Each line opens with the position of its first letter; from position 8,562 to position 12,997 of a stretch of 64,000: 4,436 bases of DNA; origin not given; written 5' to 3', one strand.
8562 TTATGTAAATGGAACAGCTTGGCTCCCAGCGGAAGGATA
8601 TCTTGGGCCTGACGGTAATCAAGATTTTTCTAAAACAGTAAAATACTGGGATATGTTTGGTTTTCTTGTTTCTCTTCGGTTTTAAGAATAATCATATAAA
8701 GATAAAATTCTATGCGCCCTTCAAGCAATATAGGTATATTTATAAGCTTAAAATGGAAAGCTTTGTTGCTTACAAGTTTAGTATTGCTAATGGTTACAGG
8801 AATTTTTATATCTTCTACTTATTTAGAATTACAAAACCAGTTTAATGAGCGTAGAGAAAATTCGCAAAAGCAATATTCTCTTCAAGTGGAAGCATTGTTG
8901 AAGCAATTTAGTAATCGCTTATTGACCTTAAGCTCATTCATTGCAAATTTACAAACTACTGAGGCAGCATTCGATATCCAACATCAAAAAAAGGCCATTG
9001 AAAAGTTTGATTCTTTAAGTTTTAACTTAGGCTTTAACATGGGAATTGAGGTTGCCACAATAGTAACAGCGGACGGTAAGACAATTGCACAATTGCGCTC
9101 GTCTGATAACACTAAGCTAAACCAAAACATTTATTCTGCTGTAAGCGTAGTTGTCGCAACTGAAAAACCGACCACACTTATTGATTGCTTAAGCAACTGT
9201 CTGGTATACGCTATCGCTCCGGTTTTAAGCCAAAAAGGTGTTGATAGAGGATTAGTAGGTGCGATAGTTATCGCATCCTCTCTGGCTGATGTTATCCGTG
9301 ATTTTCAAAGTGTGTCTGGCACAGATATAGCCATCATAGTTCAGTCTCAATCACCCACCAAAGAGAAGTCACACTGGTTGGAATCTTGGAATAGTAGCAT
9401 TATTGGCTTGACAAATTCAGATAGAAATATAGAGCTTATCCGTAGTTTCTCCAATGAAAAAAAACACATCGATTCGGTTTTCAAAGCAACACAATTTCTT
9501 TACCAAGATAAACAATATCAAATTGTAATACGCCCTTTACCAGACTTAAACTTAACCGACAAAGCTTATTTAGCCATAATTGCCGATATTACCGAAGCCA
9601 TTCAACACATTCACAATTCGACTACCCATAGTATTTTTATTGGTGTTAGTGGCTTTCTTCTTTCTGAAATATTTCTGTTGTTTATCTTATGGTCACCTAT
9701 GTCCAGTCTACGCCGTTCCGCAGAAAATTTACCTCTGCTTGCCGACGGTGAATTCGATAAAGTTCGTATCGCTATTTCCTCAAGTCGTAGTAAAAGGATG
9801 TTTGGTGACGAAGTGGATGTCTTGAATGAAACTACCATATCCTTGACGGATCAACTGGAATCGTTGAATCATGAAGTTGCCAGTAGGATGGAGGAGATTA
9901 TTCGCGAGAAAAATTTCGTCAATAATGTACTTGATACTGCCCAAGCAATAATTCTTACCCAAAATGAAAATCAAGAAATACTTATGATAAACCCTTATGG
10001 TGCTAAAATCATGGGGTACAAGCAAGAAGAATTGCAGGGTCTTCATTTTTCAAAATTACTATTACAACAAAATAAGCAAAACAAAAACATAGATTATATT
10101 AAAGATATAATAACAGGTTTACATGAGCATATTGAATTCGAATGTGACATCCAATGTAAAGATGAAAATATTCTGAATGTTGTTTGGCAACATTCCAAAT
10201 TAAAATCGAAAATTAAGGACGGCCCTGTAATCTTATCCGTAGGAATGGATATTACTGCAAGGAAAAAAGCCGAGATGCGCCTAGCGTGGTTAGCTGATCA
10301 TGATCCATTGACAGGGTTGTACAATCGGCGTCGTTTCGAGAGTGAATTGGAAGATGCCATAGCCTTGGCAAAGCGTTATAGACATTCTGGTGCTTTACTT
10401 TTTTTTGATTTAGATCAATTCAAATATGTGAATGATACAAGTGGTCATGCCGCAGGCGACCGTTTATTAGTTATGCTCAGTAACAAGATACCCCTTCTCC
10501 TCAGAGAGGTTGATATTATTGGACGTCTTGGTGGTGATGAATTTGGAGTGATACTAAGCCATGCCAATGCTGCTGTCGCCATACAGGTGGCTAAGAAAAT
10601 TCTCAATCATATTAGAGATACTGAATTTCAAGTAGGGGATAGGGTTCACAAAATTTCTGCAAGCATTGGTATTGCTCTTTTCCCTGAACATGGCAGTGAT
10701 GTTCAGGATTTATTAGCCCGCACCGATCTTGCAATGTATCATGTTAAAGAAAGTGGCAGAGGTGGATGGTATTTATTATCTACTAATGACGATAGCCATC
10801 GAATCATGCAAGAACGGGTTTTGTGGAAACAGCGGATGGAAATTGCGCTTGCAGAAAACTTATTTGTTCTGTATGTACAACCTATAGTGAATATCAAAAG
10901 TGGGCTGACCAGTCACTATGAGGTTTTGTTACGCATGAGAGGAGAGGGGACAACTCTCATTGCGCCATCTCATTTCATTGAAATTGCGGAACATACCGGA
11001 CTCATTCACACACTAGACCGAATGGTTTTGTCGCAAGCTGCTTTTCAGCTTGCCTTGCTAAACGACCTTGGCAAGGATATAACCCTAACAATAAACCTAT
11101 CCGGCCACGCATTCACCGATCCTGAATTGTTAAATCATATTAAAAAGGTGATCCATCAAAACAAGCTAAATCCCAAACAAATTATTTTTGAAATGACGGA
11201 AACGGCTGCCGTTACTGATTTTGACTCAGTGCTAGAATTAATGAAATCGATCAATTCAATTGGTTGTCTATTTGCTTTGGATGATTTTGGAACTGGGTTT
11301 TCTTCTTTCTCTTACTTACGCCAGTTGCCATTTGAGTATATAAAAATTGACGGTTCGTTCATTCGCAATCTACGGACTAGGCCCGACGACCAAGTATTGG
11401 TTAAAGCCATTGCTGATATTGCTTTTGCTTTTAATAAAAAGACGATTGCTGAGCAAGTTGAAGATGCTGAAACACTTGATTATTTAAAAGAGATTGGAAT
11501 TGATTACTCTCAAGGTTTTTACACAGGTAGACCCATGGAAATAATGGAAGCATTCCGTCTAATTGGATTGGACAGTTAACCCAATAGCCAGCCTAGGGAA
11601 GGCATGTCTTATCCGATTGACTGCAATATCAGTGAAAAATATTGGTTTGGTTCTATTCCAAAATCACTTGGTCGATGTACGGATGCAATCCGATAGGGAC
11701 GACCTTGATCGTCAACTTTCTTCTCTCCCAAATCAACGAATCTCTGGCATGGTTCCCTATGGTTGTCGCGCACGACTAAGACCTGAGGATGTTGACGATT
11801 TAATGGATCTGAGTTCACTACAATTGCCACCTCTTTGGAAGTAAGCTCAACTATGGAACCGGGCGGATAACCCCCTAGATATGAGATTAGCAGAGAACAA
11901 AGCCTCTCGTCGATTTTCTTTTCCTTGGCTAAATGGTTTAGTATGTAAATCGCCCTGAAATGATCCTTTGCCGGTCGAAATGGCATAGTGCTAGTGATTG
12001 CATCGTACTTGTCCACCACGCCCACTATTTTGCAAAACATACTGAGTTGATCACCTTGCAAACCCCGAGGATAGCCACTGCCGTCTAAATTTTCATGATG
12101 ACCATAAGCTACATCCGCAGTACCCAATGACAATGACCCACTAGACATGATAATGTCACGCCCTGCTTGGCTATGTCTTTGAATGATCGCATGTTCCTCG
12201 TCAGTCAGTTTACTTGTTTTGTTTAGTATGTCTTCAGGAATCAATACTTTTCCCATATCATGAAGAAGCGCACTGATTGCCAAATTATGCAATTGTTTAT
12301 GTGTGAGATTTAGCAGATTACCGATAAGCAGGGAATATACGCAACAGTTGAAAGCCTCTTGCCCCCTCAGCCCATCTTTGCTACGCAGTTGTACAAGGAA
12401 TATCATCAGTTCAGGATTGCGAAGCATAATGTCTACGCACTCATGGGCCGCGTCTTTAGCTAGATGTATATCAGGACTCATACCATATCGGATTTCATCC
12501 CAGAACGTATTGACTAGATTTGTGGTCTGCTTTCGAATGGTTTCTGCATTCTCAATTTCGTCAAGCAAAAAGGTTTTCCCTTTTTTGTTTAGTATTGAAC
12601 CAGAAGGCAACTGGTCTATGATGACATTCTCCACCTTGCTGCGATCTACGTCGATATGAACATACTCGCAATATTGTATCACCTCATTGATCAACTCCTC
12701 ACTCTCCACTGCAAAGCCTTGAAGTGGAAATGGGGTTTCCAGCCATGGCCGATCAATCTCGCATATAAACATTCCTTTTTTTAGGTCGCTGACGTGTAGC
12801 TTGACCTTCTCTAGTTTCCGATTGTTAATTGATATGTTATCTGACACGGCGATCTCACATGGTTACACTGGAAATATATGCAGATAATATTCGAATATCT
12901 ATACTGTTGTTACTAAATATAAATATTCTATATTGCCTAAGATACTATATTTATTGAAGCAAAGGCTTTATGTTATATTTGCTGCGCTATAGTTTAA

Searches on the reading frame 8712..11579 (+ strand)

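Call 47: search_protein_families(library=pfam, proteins=[window:8712-11579:+], max_evalue=0.00001)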
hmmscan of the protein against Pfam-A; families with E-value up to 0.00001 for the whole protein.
window:8712-11579:+ (955 aa): 4 families
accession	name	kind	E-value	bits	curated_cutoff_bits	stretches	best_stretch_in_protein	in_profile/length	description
PF00563.25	EAL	-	2.6e-66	223.8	31.3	1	709-941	4-236/236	EAL domain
PF00990.26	GGDEF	-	8e-44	149.7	23.8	1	528-683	1-159/161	Diguanylate cyclase, GGDEF domain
PF14827.12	dCache_3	-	5e-22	79.1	25.7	1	49-297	2-239/239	Double sensory domain of two-component sensor kinase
PF13426.13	PAS_9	-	8.9e-06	26.4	27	0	412-515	3-102/103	PAS domain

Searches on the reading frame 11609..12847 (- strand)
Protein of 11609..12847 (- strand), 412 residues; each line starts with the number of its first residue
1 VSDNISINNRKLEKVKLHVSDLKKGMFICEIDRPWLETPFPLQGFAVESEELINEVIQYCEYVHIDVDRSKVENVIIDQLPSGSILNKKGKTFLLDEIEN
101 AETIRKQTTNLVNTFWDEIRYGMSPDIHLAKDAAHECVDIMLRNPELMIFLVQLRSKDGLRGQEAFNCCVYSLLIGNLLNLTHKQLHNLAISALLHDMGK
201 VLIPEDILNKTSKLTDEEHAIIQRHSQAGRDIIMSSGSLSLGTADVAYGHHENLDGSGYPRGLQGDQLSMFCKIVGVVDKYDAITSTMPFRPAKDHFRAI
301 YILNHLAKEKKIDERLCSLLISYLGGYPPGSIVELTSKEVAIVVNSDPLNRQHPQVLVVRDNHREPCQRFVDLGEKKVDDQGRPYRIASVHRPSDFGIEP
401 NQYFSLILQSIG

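Call 47: search_protein_families(library=pfam, proteins=[window:11609-12847:-], max_evalue=0.00001)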
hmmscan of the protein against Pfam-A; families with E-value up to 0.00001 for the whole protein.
window:11609-12847:- (412 aa): 3 families
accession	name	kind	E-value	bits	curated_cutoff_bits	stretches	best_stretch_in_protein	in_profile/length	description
PF13487.12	HD_5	-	9e-30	104.1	27.2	1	171-315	24-169/170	HD domain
PF11871.13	DUF3391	-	1.2e-19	71.7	27.8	1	15-128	2-134/136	Domain of unknown function (DUF3391)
PF01966.28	HD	-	5.8e-10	39.9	22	1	185-283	23-115/116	HD domain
